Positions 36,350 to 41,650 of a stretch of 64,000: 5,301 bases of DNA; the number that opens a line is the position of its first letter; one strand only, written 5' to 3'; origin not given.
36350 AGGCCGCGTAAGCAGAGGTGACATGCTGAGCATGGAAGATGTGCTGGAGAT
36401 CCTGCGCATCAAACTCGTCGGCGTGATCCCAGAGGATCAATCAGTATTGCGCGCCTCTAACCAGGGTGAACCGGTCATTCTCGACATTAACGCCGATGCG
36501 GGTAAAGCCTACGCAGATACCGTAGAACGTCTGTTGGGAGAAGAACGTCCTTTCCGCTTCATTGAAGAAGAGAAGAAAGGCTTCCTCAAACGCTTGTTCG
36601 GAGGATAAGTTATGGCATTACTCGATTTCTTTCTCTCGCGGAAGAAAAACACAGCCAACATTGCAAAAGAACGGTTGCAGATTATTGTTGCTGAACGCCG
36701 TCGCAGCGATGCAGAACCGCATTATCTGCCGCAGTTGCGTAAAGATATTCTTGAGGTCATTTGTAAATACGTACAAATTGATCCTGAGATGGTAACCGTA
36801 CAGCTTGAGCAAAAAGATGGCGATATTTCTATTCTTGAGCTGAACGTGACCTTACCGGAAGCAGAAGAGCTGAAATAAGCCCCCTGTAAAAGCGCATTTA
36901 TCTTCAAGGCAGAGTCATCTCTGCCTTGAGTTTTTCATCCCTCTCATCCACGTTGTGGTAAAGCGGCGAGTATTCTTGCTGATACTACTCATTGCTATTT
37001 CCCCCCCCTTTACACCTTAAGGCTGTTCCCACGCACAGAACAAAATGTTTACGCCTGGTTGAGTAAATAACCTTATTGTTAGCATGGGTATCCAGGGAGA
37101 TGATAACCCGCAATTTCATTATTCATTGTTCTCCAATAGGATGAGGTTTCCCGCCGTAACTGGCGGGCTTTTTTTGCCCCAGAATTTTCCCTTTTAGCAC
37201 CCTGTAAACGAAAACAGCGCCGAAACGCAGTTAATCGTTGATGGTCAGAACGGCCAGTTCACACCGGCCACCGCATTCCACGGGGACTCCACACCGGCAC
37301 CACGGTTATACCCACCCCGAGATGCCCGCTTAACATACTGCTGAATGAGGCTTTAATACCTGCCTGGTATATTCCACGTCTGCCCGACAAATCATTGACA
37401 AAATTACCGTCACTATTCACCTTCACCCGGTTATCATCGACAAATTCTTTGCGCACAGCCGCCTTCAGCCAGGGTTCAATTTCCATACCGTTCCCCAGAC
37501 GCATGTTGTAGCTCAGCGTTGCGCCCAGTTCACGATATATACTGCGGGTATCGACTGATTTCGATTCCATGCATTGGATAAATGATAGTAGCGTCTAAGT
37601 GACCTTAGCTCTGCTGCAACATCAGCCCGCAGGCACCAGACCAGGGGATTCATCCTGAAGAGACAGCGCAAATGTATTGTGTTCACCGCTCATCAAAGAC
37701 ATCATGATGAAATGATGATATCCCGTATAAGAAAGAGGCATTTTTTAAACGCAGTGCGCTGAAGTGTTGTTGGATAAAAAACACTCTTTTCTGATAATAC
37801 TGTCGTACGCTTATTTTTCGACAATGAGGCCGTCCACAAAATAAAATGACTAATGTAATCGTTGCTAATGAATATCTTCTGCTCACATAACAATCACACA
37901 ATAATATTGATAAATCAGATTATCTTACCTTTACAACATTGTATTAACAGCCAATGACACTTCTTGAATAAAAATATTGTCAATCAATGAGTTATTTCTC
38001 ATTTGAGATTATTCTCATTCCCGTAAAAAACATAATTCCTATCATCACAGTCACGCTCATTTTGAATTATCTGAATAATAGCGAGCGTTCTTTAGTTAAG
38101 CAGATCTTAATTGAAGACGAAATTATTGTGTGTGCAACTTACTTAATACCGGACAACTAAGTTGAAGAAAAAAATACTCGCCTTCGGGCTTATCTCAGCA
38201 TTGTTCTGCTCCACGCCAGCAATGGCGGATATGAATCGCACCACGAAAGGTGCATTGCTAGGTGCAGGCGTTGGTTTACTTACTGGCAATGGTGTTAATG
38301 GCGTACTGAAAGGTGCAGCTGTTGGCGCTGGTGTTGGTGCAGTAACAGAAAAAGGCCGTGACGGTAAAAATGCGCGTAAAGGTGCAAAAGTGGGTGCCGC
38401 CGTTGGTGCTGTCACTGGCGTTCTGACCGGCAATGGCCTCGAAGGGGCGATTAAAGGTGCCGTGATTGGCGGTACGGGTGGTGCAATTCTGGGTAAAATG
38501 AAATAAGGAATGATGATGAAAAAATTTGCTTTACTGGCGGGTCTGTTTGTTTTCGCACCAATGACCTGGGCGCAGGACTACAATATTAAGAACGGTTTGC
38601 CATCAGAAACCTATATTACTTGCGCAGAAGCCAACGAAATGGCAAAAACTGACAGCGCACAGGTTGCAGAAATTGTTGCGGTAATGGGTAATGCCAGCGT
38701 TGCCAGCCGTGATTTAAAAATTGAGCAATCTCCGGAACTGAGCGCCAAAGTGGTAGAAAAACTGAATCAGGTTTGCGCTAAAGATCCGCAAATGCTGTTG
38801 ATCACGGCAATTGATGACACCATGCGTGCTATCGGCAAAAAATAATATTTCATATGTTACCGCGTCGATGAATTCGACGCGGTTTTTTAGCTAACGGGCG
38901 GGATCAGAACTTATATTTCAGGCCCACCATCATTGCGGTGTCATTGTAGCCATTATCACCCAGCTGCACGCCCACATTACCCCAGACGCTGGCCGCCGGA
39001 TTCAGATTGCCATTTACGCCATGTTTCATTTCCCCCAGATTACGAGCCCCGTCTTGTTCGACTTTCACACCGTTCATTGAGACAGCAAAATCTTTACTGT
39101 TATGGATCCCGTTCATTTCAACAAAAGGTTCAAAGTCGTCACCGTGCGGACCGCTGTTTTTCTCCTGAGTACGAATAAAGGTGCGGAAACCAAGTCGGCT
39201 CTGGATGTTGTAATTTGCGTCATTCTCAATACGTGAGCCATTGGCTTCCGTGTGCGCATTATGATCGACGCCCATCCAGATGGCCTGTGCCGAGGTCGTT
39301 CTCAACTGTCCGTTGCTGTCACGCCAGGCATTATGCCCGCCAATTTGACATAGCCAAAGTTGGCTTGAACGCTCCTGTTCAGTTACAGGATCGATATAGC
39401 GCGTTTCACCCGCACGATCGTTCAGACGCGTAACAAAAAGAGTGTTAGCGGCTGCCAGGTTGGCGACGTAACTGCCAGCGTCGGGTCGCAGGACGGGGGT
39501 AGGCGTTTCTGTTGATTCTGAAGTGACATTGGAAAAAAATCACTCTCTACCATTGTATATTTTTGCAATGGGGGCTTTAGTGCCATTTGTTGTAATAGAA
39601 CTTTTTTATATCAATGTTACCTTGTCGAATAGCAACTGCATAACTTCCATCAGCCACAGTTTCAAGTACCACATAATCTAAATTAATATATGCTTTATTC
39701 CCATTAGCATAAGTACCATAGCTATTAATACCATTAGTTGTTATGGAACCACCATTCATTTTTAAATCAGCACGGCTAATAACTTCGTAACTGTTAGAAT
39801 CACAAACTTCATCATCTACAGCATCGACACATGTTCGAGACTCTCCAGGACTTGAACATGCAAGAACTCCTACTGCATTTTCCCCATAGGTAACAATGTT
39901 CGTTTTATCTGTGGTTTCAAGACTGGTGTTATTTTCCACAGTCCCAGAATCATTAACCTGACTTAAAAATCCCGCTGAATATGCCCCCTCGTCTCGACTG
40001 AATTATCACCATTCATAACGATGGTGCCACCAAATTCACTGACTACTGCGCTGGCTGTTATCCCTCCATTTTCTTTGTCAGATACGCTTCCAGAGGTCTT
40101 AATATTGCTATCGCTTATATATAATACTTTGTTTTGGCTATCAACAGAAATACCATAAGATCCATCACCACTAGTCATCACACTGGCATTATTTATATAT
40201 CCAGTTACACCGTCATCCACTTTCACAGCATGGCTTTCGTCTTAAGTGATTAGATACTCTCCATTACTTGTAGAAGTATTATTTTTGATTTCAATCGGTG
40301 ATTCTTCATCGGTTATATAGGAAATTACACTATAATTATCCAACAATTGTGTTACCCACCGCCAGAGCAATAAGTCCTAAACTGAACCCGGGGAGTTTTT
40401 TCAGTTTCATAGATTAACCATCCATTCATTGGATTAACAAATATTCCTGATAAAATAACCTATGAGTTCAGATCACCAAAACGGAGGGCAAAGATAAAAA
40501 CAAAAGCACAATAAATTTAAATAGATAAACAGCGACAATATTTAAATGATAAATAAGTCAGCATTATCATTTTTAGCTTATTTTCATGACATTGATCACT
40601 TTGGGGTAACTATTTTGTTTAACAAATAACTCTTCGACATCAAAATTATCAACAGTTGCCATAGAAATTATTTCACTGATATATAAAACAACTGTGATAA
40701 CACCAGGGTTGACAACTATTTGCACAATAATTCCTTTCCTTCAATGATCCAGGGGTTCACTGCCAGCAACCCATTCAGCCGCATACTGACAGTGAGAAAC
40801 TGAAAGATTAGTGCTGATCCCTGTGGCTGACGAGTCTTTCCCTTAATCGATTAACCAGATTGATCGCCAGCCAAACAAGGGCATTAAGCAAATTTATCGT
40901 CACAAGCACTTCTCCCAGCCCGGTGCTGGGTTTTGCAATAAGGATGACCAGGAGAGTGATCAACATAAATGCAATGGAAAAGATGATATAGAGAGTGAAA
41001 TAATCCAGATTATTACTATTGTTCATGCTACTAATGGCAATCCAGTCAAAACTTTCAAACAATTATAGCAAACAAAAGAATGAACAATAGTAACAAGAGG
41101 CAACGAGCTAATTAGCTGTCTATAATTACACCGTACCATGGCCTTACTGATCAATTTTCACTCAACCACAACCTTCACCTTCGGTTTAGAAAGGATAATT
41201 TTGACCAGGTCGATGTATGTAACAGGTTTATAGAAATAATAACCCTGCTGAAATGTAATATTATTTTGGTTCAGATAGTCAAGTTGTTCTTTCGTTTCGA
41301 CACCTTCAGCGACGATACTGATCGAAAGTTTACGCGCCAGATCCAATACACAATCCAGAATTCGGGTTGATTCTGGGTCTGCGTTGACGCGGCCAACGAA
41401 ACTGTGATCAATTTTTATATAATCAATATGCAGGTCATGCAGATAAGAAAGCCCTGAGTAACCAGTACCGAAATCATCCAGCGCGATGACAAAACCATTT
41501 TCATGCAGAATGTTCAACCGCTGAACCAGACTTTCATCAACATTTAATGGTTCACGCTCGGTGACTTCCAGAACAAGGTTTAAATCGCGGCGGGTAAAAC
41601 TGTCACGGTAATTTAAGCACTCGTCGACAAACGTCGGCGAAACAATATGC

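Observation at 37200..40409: Two decayed autotransporter loci flanking ymgG-ymgD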

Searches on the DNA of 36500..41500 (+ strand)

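Call 2: search_dna_similar(query=window:36500-41500:+, collection=ecoli_genomes, mode=near, max_rows=20)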
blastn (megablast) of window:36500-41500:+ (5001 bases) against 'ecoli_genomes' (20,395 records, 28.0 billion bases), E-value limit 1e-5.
Records with a match: 5435; places in all: 11420; records where one place covers at least 80% of the query: 4533.
Genomes with a match: 5424 of 5426; with a place that covers at least 80% of the query: 4531. Places per genome that has any: lowest 1, median 2, highest 5. On chromosomes: 11404 places; on plasmids: 16.
Best place of each record, by identity: >=99% 567; 95-99% 4841; 90-95% 26; 80-90% 1.
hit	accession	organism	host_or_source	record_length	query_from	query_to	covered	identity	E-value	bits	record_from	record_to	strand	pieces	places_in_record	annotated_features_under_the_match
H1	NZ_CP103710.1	Escherichia coli O25b:H4-ST131 strain ST131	Homo sapiens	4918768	1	5001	100%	100.0%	0e+0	9253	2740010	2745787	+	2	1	IS1-like element IS1B family transposase | autotransporter outer membrane beta-barrel domain-containing protein (x2) | hypothetical protein (x5) | ymgG: YMGG-like glycine zipper-containing protein | cyclic diguanylate phosphodiesterase | and 5 other names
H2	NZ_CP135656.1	Escherichia coli strain TUM11356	missing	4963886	1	5001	100%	100.0%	0e+0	9253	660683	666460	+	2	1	IS1 family transposase | autotransporter outer membrane beta-barrel domain-containing protein (x3) | hypothetical protein (x4) | ymgG: YMGG-like glycine zipper-containing protein | cyclic diguanylate phosphodiesterase | and 5 other names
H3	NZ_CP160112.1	Escherichia coli strain 723_010814_2_1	Poultry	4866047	1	5001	100%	100.0%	0e+0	9253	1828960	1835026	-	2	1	IS5-like element IS903B family transposase | autotransporter outer membrane beta-barrel domain-containing protein (x3) | ymgG: YMGG-like glycine zipper-containing protein | cyclic diguanylate phosphodiesterase | ymgD: YmgD family protein | and 5 other names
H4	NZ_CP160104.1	Escherichia coli strain 72322051416_S37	Poultry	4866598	1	5001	100%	100.0%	0e+0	9253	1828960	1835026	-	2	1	IS5-like element IS903B family transposase | autotransporter outer membrane beta-barrel domain-containing protein (x3) | ymgG: YMGG-like glycine zipper-containing protein | cyclic diguanylate phosphodiesterase | ymgD: YmgD family protein | and 5 other names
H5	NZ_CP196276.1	Escherichia coli strain AH21C062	Homo sapiens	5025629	1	5001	100%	100.0%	0e+0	9253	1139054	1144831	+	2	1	IS1-like element IS1A family transposase | autotransporter outer membrane beta-barrel domain-containing protein (x2) | hypothetical protein (x5) | ymgG: YMGG-like glycine zipper-containing protein | cyclic diguanylate phosphodiesterase | and 5 other names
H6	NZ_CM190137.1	Escherichia coli strain 22872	Homo sapiens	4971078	1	5001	100%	100.0%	0e+0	9253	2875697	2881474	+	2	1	IS1 family transposase | autotransporter outer membrane beta-barrel domain-containing protein (x2) | hypothetical protein (x5) | ymgG: YMGG-like glycine zipper-containing protein | cyclic diguanylate phosphodiesterase | and 5 other names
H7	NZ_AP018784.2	Escherichia coli strain SK1144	-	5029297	1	5001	100%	100.0%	0e+0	9236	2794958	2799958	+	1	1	autotransporter outer membrane beta-barrel domain-containing protein (x2) | hypothetical protein (x5) | ymgG: YMGG-like glycine zipper-containing protein | cyclic diguanylate phosphodiesterase | ymgD: YmgD family protein | and 4 other names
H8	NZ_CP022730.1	Escherichia coli strain SA186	Homo sapiens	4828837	1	5001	100%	100.0%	0e+0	9236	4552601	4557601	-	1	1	autotransporter outer membrane beta-barrel domain-containing protein (x2) | hypothetical protein (x5) | ymgG: YMGG-like glycine zipper-containing protein | cyclic diguanylate phosphodiesterase | ymgD: YmgD family protein | and 4 other names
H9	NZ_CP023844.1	Escherichia coli strain 4/1-1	Homo sapiens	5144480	1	5001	100%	100.0%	0e+0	9236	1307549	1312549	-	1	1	autotransporter outer membrane beta-barrel domain-containing protein (x2) | hypothetical protein (x5) | ymgG: YMGG-like glycine zipper-containing protein | cyclic diguanylate phosphodiesterase | ymgD: YmgD family protein | and 4 other names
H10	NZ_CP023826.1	Escherichia coli strain 4/4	Homo sapiens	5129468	1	5001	100%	100.0%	0e+0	9236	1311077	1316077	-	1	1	autotransporter outer membrane beta-barrel domain-containing protein (x2) | hypothetical protein (x5) | ymgG: YMGG-like glycine zipper-containing protein | cyclic diguanylate phosphodiesterase | ymgD: YmgD family protein | and 4 other names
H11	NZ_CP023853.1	Escherichia coli strain 2/0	Homo sapiens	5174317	1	5001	100%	100.0%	0e+0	9236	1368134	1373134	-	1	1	autotransporter outer membrane beta-barrel domain-containing protein (x2) | hypothetical protein (x5) | ymgG: YMGG-like glycine zipper-containing protein | cyclic diguanylate phosphodiesterase | ymgD: YmgD family protein | and 4 other names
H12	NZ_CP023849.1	Escherichia coli strain 4/0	Homo sapiens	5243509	1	5001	100%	100.0%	0e+0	9236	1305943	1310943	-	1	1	autotransporter outer membrane beta-barrel domain-containing protein (x2) | hypothetical protein (x5) | ymgG: YMGG-like glycine zipper-containing protein | cyclic diguanylate phosphodiesterase | ymgD: YmgD family protein | and 4 other names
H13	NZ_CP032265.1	Escherichia coli strain AR_0089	missing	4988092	1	5001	100%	100.0%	0e+0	9236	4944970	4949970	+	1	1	autotransporter outer membrane beta-barrel domain-containing protein (x2) | hypothetical protein (x5) | ymgG: YMGG-like glycine zipper-containing protein | cyclic diguanylate phosphodiesterase | ymgD: YmgD family protein | and 4 other names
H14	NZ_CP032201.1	Escherichia coli strain AR_0086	missing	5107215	1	5001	100%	100.0%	0e+0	9236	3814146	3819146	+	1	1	autotransporter outer membrane beta-barrel domain-containing protein (x2) | hypothetical protein (x5) | ymgG: YMGG-like glycine zipper-containing protein | cyclic diguanylate phosphodiesterase | ymgD: YmgD family protein | and 4 other names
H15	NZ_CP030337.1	Escherichia coli strain AR_451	missing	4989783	1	5001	100%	100.0%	0e+0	9236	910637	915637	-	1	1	autotransporter outer membrane beta-barrel domain-containing protein (x2) | hypothetical protein (x5) | ymgG: YMGG-like glycine zipper-containing protein | cyclic diguanylate phosphodiesterase | ymgD: YmgD family protein | and 4 other names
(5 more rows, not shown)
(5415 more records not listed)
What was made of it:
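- The whole 5-kb region is at least 99% identical in 567 records from many laboratories and platforms (call 2).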

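Call 3: get_annotated_region(hit=H7, flank=3000)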
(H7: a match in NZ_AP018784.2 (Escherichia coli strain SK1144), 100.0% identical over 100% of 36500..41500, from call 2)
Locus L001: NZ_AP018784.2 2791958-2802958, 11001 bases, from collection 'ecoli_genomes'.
description: Escherichia coli strain SK1144 chromosome, complete genome
organism: Escherichia coli strain SK1144 (NCBI taxid 562)
replicon: chromosome; assembly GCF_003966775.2
host: -; source: -; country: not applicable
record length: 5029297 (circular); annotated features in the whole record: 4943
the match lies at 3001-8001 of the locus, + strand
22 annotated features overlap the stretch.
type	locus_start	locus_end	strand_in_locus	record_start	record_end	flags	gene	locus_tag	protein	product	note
CDS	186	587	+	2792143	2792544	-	pliG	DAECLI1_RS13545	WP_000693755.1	g-type lysoyme inhibitor PliG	-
CDS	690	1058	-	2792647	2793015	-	ycgJ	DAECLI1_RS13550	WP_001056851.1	YcgJ family protein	-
CDS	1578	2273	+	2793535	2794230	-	minC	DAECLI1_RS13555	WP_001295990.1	septum site-determining protein MinC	-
CDS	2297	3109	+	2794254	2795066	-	minD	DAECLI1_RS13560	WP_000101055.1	septum site-determining protein MinD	-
CDS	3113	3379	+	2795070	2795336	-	minE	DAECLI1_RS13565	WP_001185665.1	cell division topological specificity factor MinE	-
CDS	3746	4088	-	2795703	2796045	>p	-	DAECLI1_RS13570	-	autotransporter outer membrane beta-barrel domain-containing protein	frameshifted; incomplete; partial in the middle of a contig; missing N-terminus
CDS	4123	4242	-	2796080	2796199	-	-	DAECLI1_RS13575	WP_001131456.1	hypothetical protein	-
CDS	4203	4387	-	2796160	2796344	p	ymgJ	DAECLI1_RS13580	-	protein YmgJ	frameshifted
CDS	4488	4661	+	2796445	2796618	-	-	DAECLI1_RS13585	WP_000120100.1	hypothetical protein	-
CDS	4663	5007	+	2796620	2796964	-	ymgG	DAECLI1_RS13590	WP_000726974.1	YMGG-like glycine zipper-containing protein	-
CDS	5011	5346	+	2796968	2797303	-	ymgD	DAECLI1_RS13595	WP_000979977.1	YmgD family protein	-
CDS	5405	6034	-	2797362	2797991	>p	-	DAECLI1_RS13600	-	autotransporter outer membrane beta-barrel domain-containing protein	frameshifted; incomplete; partial in the middle of a contig; missing N-terminus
CDS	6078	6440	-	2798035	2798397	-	-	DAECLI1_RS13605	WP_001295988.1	hypothetical protein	-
CDS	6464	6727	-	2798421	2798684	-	-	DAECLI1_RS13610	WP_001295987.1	hypothetical protein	-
CDS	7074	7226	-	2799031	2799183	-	-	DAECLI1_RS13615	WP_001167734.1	hypothetical protein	-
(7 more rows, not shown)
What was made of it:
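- PGAP still calls two passenger fragments (39577-39939 and 39963-40226) 'hypothetical proteins' (call 3). PGAP annotates the two passenger ORFs as proteins (call 3).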

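Call 8: search_dna_similar(query=window:38880-40450:-, collection=ecoli_genomes, mode=near, rows=spread, max_rows=40)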
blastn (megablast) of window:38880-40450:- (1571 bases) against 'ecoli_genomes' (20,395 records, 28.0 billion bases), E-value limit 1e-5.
Records with a match: 5090; places in all: 6991; records where one place covers at least 80% of the query: 3115.
Genomes with a match: 5088 of 5426; with a place that covers at least 80% of the query: 3114. Places per genome that has any: lowest 1, median 1, highest 4. On chromosomes: 6974 places; on plasmids: 17.
Best place of each record, by identity: >=99% 565; 95-99% 2379; 90-95% 2146.
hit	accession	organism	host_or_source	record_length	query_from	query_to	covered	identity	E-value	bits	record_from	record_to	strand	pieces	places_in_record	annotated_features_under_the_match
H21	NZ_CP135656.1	Escherichia coli strain TUM11356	missing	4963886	1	1571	100%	100.0%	0e+0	2919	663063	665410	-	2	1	IS1 family transposase | autotransporter outer membrane beta-barrel domain-containing protein (x2) | hypothetical protein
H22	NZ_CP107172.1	Escherichia coli strain R8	human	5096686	1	1571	100%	100.0%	0e+0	2902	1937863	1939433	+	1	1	autotransporter outer membrane beta-barrel domain-containing protein | hypothetical protein (x2)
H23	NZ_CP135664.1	Escherichia coli strain TUM9975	missing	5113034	1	1571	100%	100.0%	0e+0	2902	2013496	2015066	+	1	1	autotransporter outer membrane beta-barrel domain-containing protein (x2) | hypothetical protein (x2)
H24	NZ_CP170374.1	Escherichia coli strain 2406_w1_hybrid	Homo sapiens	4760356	1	1571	100%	100.0%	0e+0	2902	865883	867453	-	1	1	autotransporter outer membrane beta-barrel domain-containing protein | hypothetical protein (x2)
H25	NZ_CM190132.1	Escherichia coli strain 23556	Homo sapiens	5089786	1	1571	100%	100.0%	0e+0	2902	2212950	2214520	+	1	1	autotransporter outer membrane beta-barrel domain-containing protein | hypothetical protein (x2)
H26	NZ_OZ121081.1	Escherichia coli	Homo sapiens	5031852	2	1571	100%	97.5%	0e+0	2695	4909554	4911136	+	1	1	autotransporter outer membrane beta-barrel domain-containing protein | hypothetical protein (x2)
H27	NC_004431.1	Escherichia coli CFT073 strain CFT073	-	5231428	2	1571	100%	97.1%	0e+0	2654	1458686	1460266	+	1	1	autotransporter outer membrane beta-barrel domain-containing protein | hypothetical protein (x2)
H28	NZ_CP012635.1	Escherichia coli strain SF-088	Homo sapiens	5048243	2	1571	100%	97.0%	0e+0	2645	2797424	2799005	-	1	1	autotransporter outer membrane beta-barrel domain-containing protein | hypothetical protein (x2)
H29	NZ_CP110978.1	Escherichia coli strain XYEH3934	Homo sapiens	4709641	2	1571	100%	95.6%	0e+0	2519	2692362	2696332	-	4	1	ycgH: autotransporter YcgH | IS3-like element IS3 family transposase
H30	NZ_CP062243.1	Escherichia coli strain AML003_ev03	not applicable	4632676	2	1571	100%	94.9%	0e+0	2465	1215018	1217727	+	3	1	ycgH: autotransporter YcgH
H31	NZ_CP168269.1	Escherichia coli strain IH5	Homo sapiens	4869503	2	1571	100%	94.9%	0e+0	2465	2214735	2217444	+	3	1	ycgH: autotransporter YcgH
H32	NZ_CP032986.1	Escherichia coli strain BE2-5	egret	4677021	2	1571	100%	94.9%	0e+0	2465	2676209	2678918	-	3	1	ycgH: autotransporter YcgH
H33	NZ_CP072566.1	Escherichia coli strain WG5::TT12A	missing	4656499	2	1571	100%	94.9%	0e+0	2465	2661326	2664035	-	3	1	ycgH: autotransporter YcgH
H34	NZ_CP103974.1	Escherichia coli strain DLI.6n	marine sediment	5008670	2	1571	100%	94.9%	0e+0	2465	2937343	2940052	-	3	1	ycgH: autotransporter YcgH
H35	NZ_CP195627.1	Escherichia coli strain 27992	Homo sapiens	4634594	2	1571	100%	94.9%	0e+0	2465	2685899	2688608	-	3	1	ycgH: autotransporter YcgH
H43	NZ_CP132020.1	Escherichia coli strain JCH8249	Homo sapiens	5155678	2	1571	100%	94.3%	0e+0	2421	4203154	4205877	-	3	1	ycgH: autotransporter YcgH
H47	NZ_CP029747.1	Escherichia coli strain 2016C-3878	Homo sapiens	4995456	946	1571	40%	96.2%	0e+0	1024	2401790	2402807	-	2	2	ECIAI39_1904 family autotransporter adhesin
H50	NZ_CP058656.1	Escherichia coli strain WCHEC035125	sewage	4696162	946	1571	40%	95.9%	0e+0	1013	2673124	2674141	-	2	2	autotransporter outer membrane beta-barrel domain-containing protein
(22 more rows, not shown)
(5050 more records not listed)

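Call 9: get_annotated_region(hit=H47, flank=6000)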
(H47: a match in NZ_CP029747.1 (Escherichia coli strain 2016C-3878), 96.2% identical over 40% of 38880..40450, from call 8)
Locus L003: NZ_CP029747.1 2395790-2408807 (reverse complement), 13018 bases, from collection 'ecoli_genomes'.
description: Escherichia coli strain 2016C-3878 chromosome, complete genome
organism: Escherichia coli strain 2016C-3878 (NCBI taxid 562)
replicon: chromosome; assembly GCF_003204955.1
host: Homo sapiens; source: Rectal swab; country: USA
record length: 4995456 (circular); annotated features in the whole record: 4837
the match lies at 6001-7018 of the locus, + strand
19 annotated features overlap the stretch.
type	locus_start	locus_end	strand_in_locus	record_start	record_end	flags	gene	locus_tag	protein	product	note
CDS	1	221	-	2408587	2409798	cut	bluF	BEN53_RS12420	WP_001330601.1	blue light-responsive regulator BluF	-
CDS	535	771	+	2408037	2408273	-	ycgZ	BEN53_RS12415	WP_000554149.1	regulatory protein YcgZ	-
CDS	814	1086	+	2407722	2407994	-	ymgA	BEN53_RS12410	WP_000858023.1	hypothetical protein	-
CDS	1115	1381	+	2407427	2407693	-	ariR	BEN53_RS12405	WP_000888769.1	biofilm/acid-resistance regulator AriR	-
CDS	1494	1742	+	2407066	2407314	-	ymgC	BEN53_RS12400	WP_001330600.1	protein YmgC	-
CDS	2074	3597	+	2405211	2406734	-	pdeG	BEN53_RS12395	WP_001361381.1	cyclic diguanylate phosphodiesterase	-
CDS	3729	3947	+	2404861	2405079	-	ymgF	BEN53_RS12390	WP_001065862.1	cell division-associated protein YmgF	-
CDS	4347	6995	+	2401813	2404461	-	-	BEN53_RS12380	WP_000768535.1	ECIAI39_1904 family autotransporter adhesin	-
CDS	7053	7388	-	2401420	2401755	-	ymgD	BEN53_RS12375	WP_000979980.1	YmgD family protein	-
CDS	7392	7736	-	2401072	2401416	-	ymgG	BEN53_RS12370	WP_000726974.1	YMGG-like glycine zipper-containing protein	-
CDS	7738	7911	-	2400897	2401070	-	-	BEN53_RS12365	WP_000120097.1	hypothetical protein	-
CDS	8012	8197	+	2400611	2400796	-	ymgJ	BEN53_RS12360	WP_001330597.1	hypothetical protein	-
CDS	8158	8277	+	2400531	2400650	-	-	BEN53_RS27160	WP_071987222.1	ATPase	-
CDS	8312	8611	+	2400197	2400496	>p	-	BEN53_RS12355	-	autotransporter outer membrane beta-barrel domain-containing protein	incomplete; partial in the middle of a contig; missing N-terminus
CDS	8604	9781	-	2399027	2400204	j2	-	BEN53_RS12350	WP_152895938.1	IS3 family transposase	programmed frameshift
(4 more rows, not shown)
